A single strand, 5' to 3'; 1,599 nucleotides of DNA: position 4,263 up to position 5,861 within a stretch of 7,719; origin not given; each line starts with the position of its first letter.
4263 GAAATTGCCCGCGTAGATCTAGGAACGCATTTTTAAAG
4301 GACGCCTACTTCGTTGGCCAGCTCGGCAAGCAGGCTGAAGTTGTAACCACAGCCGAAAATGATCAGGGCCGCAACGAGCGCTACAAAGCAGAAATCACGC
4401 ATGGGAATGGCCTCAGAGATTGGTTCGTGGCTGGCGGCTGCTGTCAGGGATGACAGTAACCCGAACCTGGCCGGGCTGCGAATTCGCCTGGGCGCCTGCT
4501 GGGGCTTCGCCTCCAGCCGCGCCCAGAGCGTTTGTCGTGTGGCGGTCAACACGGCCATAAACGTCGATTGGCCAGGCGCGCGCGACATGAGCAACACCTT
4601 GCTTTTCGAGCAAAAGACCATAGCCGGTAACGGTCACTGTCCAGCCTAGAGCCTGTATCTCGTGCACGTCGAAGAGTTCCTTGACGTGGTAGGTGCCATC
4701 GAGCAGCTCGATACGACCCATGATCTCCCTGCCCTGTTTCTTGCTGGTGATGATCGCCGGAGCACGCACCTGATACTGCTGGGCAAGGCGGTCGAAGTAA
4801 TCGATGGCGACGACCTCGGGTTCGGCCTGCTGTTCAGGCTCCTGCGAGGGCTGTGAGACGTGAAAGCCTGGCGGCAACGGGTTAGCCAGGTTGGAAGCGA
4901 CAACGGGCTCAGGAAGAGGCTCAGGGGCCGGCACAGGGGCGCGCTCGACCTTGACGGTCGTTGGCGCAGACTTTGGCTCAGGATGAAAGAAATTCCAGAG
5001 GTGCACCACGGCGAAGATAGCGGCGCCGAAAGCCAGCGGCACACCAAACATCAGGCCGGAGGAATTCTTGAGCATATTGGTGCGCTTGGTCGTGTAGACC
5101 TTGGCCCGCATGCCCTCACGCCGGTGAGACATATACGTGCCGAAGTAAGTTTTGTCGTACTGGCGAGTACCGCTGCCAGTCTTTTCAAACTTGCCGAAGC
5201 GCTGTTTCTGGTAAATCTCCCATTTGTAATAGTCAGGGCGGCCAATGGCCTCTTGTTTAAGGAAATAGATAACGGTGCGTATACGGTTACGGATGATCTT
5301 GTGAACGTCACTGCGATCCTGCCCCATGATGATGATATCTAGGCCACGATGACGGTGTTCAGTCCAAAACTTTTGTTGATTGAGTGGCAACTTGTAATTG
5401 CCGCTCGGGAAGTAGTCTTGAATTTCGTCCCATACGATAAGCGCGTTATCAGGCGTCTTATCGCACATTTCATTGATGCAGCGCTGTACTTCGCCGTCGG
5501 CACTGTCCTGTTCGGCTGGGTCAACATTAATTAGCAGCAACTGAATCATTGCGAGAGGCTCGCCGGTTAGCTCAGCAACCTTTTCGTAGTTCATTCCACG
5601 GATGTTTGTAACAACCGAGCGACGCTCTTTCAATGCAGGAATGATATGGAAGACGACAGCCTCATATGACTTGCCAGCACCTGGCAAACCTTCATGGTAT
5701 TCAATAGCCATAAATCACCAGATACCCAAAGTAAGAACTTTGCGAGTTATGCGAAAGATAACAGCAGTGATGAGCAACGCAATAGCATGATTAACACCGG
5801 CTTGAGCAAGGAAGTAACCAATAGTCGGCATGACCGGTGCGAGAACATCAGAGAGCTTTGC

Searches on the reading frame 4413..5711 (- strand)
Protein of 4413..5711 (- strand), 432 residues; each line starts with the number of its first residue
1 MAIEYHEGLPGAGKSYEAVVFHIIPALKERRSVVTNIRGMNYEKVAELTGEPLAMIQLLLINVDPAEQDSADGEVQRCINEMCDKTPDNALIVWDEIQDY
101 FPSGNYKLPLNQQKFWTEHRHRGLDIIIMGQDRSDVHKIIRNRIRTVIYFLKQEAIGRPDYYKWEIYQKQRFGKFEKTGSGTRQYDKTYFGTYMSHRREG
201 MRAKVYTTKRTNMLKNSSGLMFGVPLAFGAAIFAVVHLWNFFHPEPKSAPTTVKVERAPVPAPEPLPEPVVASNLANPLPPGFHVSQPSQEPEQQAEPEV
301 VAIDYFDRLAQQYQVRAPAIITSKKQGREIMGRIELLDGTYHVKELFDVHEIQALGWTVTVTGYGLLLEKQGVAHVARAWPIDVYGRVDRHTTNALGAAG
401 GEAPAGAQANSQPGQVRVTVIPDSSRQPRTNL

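Call 9: search_protein_families(library=pfam, proteins=[window:4413-5711:-], max_evalue=0.01)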
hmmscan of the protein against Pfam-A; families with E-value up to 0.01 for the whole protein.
window:4413-5711:- (432 aa): 1 family
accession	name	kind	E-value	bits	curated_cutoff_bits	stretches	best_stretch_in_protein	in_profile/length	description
PF05707.18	Zot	-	4.7e-33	114.8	20.3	1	2-196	1-193/197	Zonular occludens toxin (Zot)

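Call 10: search_protein_families(library=phrogs, proteins=[window:4413-5711:-], max_evalue=0.01)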
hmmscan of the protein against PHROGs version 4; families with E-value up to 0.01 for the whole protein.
window:4413-5711:- (432 aa): 7 families
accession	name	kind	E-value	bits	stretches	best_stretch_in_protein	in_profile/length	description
phrog_197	-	moron, auxiliary metabolic gene and host takeover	3.6e-70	238.7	1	1-429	26-427/486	Zot-like toxin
phrog_11271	-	head and packaging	1.6e-25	90.8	1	1-142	1-141/145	head morphogenesis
phrog_1041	-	moron, auxiliary metabolic gene and host takeover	2e-22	81.2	1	3-326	2-328/420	CTXphi Zot-like toxin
phrog_20922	-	head and packaging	7e-07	29.5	1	3-149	2-139/318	head morphogenesis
phrog_33291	-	unknown function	1e-06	29.7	1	1-102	1-97/190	-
phrog_2666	-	head and packaging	1.5e-05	24.9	1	64-150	401-482/555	terminase large subunit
phrog_1675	-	head and packaging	0.0024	18.4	1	7-144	7-137/353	morphogenesis (protein I of M13)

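Call 11: search_dna_similar(query=window:4413-5711:-, collection=phages, mode=protein, max_rows=30)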
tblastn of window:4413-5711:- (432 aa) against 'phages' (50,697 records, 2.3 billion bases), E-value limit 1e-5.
Records with a match: 167; places in all: 171; records where one place covers at least 80% of the query: 110.
Best place of each record, by identity: <60% 167.
By first word of the organism name: Ralstonia 97; Vibrio 26; Pseudomonas 11; Xanthomonas 11; Dulem 6; Inovirus 4; Stenotrophomonas 4; Alteromonas 2; Fibrovirus 2; Villovirus 2; and 1 more.
By host as written in the record: Ralstonia solanacearum 67; - 8; Ralstonia solanacearum Race 3, Biovar 1 6; Varecia variegata 6; Vibrio parahaemolyticus 6; Pseudomonas aeruginosa 5; Vibrio cholerae 5; Xanthomonas campestris pv. campestris 4; and 41 more.
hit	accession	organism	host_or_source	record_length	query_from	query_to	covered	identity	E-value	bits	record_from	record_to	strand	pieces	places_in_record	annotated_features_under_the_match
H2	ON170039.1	Ralstonia phage YO012_2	Ralstonia solanacearum EURS 58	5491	6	426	97%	32.5%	2e-44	171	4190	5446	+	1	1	record has no annotation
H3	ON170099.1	Ralstonia phage YO051_2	Ralstonia solanacearum A4973/3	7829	6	426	97%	32.5%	2e-44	171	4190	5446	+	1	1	record has no annotation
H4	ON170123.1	Ralstonia phage YO071_2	Ralstonia solanacearum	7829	6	426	97%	32.5%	2e-44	171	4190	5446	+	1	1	record has no annotation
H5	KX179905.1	Ralstonia phage Rs551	Ralstonia solanacearum UW551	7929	6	426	97%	32.5%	2e-44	171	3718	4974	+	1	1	putative zonular occludens toxin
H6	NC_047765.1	Ralstonia phage Rs551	Ralstonia solanacearum UW551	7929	6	426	97%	32.5%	2e-44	171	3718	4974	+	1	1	putative zonular occludens toxin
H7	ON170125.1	Ralstonia phage YO072_2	Ralstonia solanacearum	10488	6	426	97%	32.5%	2e-44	171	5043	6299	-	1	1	record has no annotation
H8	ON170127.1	Ralstonia phage YO073_2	Ralstonia solanacearum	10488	6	426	97%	32.5%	2e-44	171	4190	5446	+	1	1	record has no annotation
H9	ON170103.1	Ralstonia phage YO053_2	Ralstonia solanacearum A6180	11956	6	426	97%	32.5%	2e-44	171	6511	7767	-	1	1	record has no annotation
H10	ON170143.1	Ralstonia phage YO085_2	Ralstonia solanacearum SMT 76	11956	6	426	97%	32.5%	2e-44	171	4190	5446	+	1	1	record has no annotation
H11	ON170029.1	Ralstonia phage YO008_2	Ralstonia solanacearum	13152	6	426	97%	32.5%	2e-44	171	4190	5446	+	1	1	record has no annotation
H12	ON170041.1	Ralstonia phage YO013_2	Ralstonia solanacearum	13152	6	426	97%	32.5%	2e-44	171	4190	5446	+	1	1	record has no annotation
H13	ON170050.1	Ralstonia phage YO017_2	Ralstonia solanacearum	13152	6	426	97%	32.5%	2e-44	171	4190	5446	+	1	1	record has no annotation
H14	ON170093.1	Ralstonia phage YO047_2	Ralstonia solanacearum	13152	6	426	97%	32.5%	2e-44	171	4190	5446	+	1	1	record has no annotation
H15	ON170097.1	Ralstonia phage YO050_2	Ralstonia solanacearum A4933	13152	6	426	97%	32.5%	2e-44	171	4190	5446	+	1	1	record has no annotation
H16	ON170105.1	Ralstonia phage YO054_2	Ralstonia solanacearum B98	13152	6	426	97%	32.5%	2e-44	171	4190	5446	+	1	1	record has no annotation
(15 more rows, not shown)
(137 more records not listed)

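Call 13: find_related_loci(query=window:4413-5711:-, collection=viral_contigs, flank=8000)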
Query window:4413-5711:- (432 aa) in viral_contigs; peptide patterns used: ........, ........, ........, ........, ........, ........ (x = any residue, [..] = any of these).
6 stretches matched a pattern; 3 encode a relative of the query (tblastn E <= 1e-3); 3 distinct loci.
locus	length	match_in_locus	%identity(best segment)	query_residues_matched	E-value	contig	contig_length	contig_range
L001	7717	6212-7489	98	1-426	0e+0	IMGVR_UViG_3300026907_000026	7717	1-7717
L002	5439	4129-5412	69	1-424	0e+0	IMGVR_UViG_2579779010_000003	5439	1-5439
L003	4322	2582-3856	67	1-432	0e+0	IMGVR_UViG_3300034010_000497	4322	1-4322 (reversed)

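Call 20: find_encoding_contigs(protein=window:4413-5711:-, flank=10000, max_places=10)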
Protein window:4413-5711:- (432 aa): 3 contigs read that carry it; 1 place shown.
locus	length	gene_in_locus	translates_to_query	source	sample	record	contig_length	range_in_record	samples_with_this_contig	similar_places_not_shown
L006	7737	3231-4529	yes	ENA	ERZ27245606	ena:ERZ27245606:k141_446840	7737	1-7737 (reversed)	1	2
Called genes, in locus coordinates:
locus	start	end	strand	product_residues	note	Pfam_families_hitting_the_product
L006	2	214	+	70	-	?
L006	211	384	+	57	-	-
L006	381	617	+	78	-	-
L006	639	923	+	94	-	PF02303:Phage_DNA_bind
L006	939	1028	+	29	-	-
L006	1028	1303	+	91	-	-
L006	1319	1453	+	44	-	PF25631:Inovirus_capsid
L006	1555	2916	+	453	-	-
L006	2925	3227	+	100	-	-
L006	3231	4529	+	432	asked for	PF05707:Zot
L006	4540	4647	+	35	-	-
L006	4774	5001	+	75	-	-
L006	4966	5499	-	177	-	-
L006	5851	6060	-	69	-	-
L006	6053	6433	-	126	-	PF13560:HTH_31, PF01381:HTH_3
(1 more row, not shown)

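Call 22: find_homologous_proteins(query=window:4413-5711:-, max_evalue=1e-30)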
Query window:4413-5711:- (432 aa): 127 proteins with E <= 1e-30 among 8000 candidates; the best 120 are listed.
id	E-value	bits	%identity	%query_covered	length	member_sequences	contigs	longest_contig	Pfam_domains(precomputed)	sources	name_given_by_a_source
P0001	8.9e-296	999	100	100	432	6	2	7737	PF05707.19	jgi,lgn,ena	-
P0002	1.2e-244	830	83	100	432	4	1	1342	PF05707.19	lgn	-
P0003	1.1e-197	675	70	99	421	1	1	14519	PF05707.19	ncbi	ncbi:MAG: zonular occludens toxin domain-containing protein [Gammaproteobacteria bacterium]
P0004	4.3e-196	670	71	92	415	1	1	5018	PF05707.19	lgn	-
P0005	7.1e-196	670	68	100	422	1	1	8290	PF05707.19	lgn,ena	-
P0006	1.7e-195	668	69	100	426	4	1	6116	PF05707.19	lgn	-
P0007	4.2e-194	664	67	100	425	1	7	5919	PF05707.19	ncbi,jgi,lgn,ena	jgi:zona occludens toxin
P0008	4.8e-194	664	70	100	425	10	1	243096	PF05707.19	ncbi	ncbi:zonular occludens toxin domain-containing protein [Pseudomonas aeruginosa]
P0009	6.2e-194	663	68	100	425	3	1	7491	PF05707.19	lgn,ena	-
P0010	1.9e-193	662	68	100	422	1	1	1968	PF05707.19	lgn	-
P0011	2.0e-193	661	70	100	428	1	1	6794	PF05707.19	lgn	-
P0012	3.3e-192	657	68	100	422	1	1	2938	PF05707.19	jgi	jgi:zona occludens toxin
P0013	4.3e-191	654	68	98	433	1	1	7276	PF05707.19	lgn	-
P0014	1.1e-190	652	67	100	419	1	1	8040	PF05707.19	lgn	-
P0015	6.1e-190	650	70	99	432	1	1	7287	PF05707.19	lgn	-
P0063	2.2e-152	526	55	97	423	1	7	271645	PF05707.19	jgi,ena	-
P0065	5.1e-152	525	56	99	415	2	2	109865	PF05707.19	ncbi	-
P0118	3.5e-46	176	31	88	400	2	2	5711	PF05707.19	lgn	-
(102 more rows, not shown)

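Call 23: find_encoding_contigs(protein=P0008, flank=10000, max_places=4)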
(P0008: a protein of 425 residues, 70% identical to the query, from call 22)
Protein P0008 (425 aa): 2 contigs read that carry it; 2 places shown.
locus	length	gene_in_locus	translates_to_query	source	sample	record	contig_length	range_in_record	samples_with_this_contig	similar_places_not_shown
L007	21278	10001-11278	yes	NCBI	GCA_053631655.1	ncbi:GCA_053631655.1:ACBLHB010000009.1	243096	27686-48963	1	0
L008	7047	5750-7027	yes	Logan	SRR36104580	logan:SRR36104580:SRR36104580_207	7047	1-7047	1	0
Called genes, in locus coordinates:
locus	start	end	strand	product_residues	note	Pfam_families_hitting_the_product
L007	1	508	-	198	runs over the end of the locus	PF19489:SLT_4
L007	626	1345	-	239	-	PF03473:MOSC, PF03475:YiiM_3-alpha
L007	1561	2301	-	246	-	PF00106:adh_short, PF08659:KR (weak), PF23441:SDR (faint), PF01370:Epimerase (weak), PF13561:adh_short_C2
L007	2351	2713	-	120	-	PF13441:Gly-zipper_YMGG (weak)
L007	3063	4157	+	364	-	PF13483:Lactamase_B_3, PF12706:Lactamase_B_2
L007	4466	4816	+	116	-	-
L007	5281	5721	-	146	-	PF12844:HTH_19, PF13560:HTH_31, PF01381:HTH_3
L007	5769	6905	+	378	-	PF05144:Phage_CRI (weak), PF05155:G2P_X_C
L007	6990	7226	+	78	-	-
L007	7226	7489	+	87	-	-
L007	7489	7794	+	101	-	PF07459:CTX_RstB (weak)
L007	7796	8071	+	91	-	-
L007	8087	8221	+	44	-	PF25631:Inovirus_capsid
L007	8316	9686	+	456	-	-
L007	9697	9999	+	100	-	-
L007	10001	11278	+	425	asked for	PF05707:Zot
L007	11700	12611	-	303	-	PF00126:HTH_1, PF03466:LysR_substrate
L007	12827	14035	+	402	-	PF07690:MFS_1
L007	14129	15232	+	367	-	PF00561:Abhydrolase_1 (faint), PF12740:PETase (faint), PF01738:DLH (weak), PF02129:Peptidase_S15, PF12697:Abhydrolase_6 (weak)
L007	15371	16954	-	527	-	PF00171:Aldedh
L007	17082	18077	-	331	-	-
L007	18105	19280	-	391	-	PF02746:MR_MLE_N, PF13378:MR_MLE_C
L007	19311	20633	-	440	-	PF07690:MFS_1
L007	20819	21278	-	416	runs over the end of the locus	PF03573:OprD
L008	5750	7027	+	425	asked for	PF05707:Zot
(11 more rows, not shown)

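Call 24: find_encoding_contigs(protein=P0065, flank=10000, max_places=4)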
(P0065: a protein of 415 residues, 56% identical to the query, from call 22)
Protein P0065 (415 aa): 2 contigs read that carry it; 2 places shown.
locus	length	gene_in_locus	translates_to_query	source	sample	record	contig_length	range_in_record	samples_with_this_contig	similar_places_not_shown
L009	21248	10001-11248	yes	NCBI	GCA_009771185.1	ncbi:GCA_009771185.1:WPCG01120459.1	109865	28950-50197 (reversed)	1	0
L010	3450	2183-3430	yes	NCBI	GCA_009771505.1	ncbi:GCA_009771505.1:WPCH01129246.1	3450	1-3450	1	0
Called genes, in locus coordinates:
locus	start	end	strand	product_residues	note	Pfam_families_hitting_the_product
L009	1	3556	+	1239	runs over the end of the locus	PF27051:TamB_N, PF04357:TamB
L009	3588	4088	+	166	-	PF00578:AhpC-TSA, PF08534:Redoxin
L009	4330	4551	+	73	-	-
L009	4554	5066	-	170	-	-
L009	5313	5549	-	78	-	-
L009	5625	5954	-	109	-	PF12844:HTH_19, PF13560:HTH_31, PF01381:HTH_3, PF13443:HTH_26 (weak), PF22495:HTH_92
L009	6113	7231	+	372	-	PF05144:Phage_CRI, PF05155:G2P_X_C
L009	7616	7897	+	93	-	PF17878:ssDBP (weak), PF02303:Phage_DNA_bind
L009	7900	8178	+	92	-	-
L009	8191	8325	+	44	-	PF25631:Inovirus_capsid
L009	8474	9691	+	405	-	-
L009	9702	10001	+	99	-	-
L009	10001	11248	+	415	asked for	PF05707:Zot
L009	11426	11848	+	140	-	PF01152:Bac_globin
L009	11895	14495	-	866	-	PF00675:Peptidase_M16, PF05193:Peptidase_M16_C (weak), PF22454:PQQ_syn_pqqF_N_2 (weak), PF22456:PqqF-like_C_4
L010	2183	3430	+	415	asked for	PF05707:Zot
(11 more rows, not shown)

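Call 25: find_encoding_contigs(protein=P0063, flank=10000, max_places=4)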
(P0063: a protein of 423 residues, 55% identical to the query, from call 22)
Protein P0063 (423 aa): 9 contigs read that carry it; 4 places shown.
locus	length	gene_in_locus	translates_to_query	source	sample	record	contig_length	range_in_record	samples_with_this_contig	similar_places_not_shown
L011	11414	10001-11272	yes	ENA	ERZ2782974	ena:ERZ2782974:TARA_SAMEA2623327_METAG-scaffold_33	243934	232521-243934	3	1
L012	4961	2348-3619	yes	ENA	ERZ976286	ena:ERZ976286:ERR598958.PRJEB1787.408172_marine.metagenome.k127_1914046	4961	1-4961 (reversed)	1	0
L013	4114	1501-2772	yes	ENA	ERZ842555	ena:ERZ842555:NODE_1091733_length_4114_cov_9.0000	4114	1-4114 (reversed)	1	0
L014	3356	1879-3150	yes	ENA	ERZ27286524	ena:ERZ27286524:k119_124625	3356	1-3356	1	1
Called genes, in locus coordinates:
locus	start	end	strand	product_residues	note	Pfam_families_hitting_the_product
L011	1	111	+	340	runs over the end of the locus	-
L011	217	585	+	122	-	PF03788:LrgA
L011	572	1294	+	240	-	PF04172:LrgB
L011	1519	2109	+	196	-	-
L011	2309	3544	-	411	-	PF00579:tRNA-synt_1b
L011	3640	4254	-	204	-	PF00440:TetR_N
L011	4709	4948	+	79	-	-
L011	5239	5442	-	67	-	-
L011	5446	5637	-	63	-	-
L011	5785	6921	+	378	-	PF05144:Phage_CRI, PF05155:G2P_X_C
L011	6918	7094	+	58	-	-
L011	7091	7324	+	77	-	-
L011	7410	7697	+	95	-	PF17878:ssDBP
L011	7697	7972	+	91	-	-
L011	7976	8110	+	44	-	PF25631:Inovirus_capsid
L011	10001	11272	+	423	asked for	PF05707:Zot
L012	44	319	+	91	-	-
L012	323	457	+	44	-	PF25631:Inovirus_capsid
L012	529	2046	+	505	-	-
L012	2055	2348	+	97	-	-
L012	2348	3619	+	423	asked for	PF05707:Zot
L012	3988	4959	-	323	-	?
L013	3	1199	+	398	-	?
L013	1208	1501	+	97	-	-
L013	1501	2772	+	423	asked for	PF05707:Zot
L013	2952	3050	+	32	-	-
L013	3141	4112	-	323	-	?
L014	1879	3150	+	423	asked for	PF05707:Zot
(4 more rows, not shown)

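Call 34: find_related_loci(query=A1, collection=genome_contigs, flank=10000)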
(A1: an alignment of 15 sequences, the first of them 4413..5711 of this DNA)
Query A1 (432 aa) in genome_contigs; peptide patterns used: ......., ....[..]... (x = any residue, [..] = any of these).
49 stretches matched a pattern; 1 encode a relative of the query (tblastn E <= 1e-3); 1 distinct loci.
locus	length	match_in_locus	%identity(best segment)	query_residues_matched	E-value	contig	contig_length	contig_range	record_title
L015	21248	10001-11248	57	1-419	1e-158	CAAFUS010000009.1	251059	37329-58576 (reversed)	MAG TPA_asm: Pseudomonadaceae bacterium, isolate HGM22033, WGS project CAAFUS010000000 data, contig: SRS372576_1_k119_84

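Call 35: find_related_loci(query=A1, collection=viral_contigs, flank=10000)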
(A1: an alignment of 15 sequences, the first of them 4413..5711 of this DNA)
Query A1 (432 aa) in viral_contigs; peptide patterns used: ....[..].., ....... (x = any residue, [..] = any of these).
58 stretches matched a pattern; 35 encode a relative of the query (tblastn E <= 1e-3); 35 distinct loci.
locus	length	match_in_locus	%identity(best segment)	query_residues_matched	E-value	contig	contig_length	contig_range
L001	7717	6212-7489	98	1-426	0e+0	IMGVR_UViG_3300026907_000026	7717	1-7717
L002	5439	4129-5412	69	1-424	0e+0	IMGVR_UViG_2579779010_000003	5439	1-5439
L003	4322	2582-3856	67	1-432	0e+0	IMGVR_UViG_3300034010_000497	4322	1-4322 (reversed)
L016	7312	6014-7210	62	1-404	7e-168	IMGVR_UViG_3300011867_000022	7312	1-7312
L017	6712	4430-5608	63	1-398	1e-167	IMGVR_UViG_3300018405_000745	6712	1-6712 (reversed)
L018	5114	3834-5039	62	1-404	5e-169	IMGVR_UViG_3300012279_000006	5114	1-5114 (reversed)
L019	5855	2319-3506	62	1-398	3e-167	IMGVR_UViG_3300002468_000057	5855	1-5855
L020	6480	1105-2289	63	1-397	2e-166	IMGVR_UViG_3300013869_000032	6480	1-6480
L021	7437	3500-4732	61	1-416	3e-165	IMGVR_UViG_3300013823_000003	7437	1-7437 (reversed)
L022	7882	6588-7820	61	1-416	6e-165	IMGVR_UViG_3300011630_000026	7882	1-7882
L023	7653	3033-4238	61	1-404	5e-165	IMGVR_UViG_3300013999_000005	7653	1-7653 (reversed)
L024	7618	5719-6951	61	1-416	1e-164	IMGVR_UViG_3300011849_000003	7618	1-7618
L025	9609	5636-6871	61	1-416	7e-164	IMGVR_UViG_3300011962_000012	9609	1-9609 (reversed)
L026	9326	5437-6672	60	1-416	4e-163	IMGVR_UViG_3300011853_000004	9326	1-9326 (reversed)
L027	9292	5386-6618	59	1-416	8e-162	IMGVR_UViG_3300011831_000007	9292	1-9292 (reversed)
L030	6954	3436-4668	58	1-421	5e-161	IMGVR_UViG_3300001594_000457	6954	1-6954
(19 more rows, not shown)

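Call 36: find_related_loci(query=A1, collection=metagenome_contigs, flank=10000)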
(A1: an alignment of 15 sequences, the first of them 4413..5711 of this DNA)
Query A1 (432 aa) in metagenome_contigs; peptide patterns used: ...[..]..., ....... (x = any residue, [..] = any of these).
242 stretches matched a pattern; 17 encode a relative of the query (tblastn E <= 1e-3); 17 distinct loci.
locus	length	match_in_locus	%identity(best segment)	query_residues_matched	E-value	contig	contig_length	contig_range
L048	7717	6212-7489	98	1-426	0e+0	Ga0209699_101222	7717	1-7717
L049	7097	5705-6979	68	1-430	0e+0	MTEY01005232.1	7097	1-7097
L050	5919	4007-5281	67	1-432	0e+0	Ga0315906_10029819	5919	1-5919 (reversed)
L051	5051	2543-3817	67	1-432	0e+0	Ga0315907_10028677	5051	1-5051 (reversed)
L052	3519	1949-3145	62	1-404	3e-176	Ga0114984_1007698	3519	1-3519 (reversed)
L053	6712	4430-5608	63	1-398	5e-168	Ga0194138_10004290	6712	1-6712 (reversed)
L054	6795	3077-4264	62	1-398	1e-166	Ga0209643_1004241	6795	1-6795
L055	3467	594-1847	57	1-428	2e-173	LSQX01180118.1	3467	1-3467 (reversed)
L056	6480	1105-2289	63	1-397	7e-167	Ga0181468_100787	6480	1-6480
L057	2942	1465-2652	60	1-404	1e-174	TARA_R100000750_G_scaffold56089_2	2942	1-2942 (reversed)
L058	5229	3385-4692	57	1-429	1e-162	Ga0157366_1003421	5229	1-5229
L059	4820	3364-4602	59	1-418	2e-162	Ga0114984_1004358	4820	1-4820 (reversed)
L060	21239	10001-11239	56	1-428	3e-158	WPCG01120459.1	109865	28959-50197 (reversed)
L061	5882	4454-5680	59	1-412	3e-159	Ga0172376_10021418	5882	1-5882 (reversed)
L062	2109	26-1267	56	1-419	8e-169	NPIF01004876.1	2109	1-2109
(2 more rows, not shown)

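Call 73: search_protein_families(library=pfam, proteins=[L025:7232-8518:+, L025:8500-9558:+, L021:5093-6379:+, L021:6361-7437:+, L017:5809-6309:-, L017:6035-6403:+], max_evalue=0.01)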
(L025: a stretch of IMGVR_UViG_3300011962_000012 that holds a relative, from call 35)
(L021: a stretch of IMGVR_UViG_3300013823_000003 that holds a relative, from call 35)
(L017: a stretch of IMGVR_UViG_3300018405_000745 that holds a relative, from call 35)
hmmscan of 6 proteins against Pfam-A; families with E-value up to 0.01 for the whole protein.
L025:7232-8518:+ (428 aa): 0 families

L025:8500-9558:+ (352 aa): 2 families
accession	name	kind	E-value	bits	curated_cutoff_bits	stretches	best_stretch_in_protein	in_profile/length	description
PF24624.1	Int_N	-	1.4e-32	112.8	27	1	62-161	1-100/100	Phage integrase, N-terminal domain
PF00589.27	Phage_integrase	-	1.1e-18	68.1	27.1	2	277-320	128-171/172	Phage integrase family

L021:5093-6379:+ (428 aa): 0 families

L021:6361-7437:+ (358 aa): 2 families
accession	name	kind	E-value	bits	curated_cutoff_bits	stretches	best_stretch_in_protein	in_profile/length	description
PF24624.1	Int_N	-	9.2e-32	110.2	27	1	62-161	1-100/100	Phage integrase, N-terminal domain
PF00589.27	Phage_integrase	-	4.2e-23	82.4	27.1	1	169-319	2-171/172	Phage integrase family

L017:5809-6309:- (166 aa): 0 families

L017:6035-6403:+ (122 aa): 0 families

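Call 76: search_solved_structures(query=L007:4466-4816:+, max_evalue=1)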
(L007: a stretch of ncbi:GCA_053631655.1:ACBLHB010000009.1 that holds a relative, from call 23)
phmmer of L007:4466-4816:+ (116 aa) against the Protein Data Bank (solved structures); distinct sequences matched with E-value up to 1: 24.
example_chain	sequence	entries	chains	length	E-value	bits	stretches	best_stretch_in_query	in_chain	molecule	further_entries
7mcd_A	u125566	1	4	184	2.7e-05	27.6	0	42-88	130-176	AI-designed TIM-barrel F15C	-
7aw7_D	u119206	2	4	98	0.0065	20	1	17-95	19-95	BZIP domain-containing protein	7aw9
7z8n_A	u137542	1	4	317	0.11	16.1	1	51-103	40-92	Histidine kinase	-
7wbn_A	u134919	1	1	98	0.11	16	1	30-70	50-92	RevCC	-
8f75_A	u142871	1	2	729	0.56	13.8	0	26-102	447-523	Volume-regulated anion channel subunit LRRC8A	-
6u77_A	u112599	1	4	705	0.62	13.6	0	63-103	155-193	Glycogen [starch] synthase isoform 2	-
3nb0_A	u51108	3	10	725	0.62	13.6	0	63-103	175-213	Glycogen [starch] synthase isoform 2 | PROTEIN (Glycogen [starch] synthase isoform 2)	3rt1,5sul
4kq1_A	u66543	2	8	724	0.62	13.6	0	63-103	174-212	Gsy2p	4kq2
5uw0_A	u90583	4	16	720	0.64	13.6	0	63-103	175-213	Glycogen [starch] synthase isoform 2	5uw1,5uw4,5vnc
5ux7_A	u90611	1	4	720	0.64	13.6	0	63-103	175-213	Glycogen [starch] synthase isoform 2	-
3naz_A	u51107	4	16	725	0.64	13.6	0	63-103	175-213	Glycogen [starch] synthase isoform 2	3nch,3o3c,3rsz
4kqm_A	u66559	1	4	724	0.65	13.6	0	63-103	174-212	Gsy2p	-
5suk_A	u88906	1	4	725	0.65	13.6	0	63-103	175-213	Glycogen [starch] synthase isoform 2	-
8j07_c3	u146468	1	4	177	0.72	13.4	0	35-94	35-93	DPY30 domain-containing protein 2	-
9t5p_A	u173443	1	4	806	0.73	13.4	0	26-102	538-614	Volume-regulated anion channel subunit LRRC8A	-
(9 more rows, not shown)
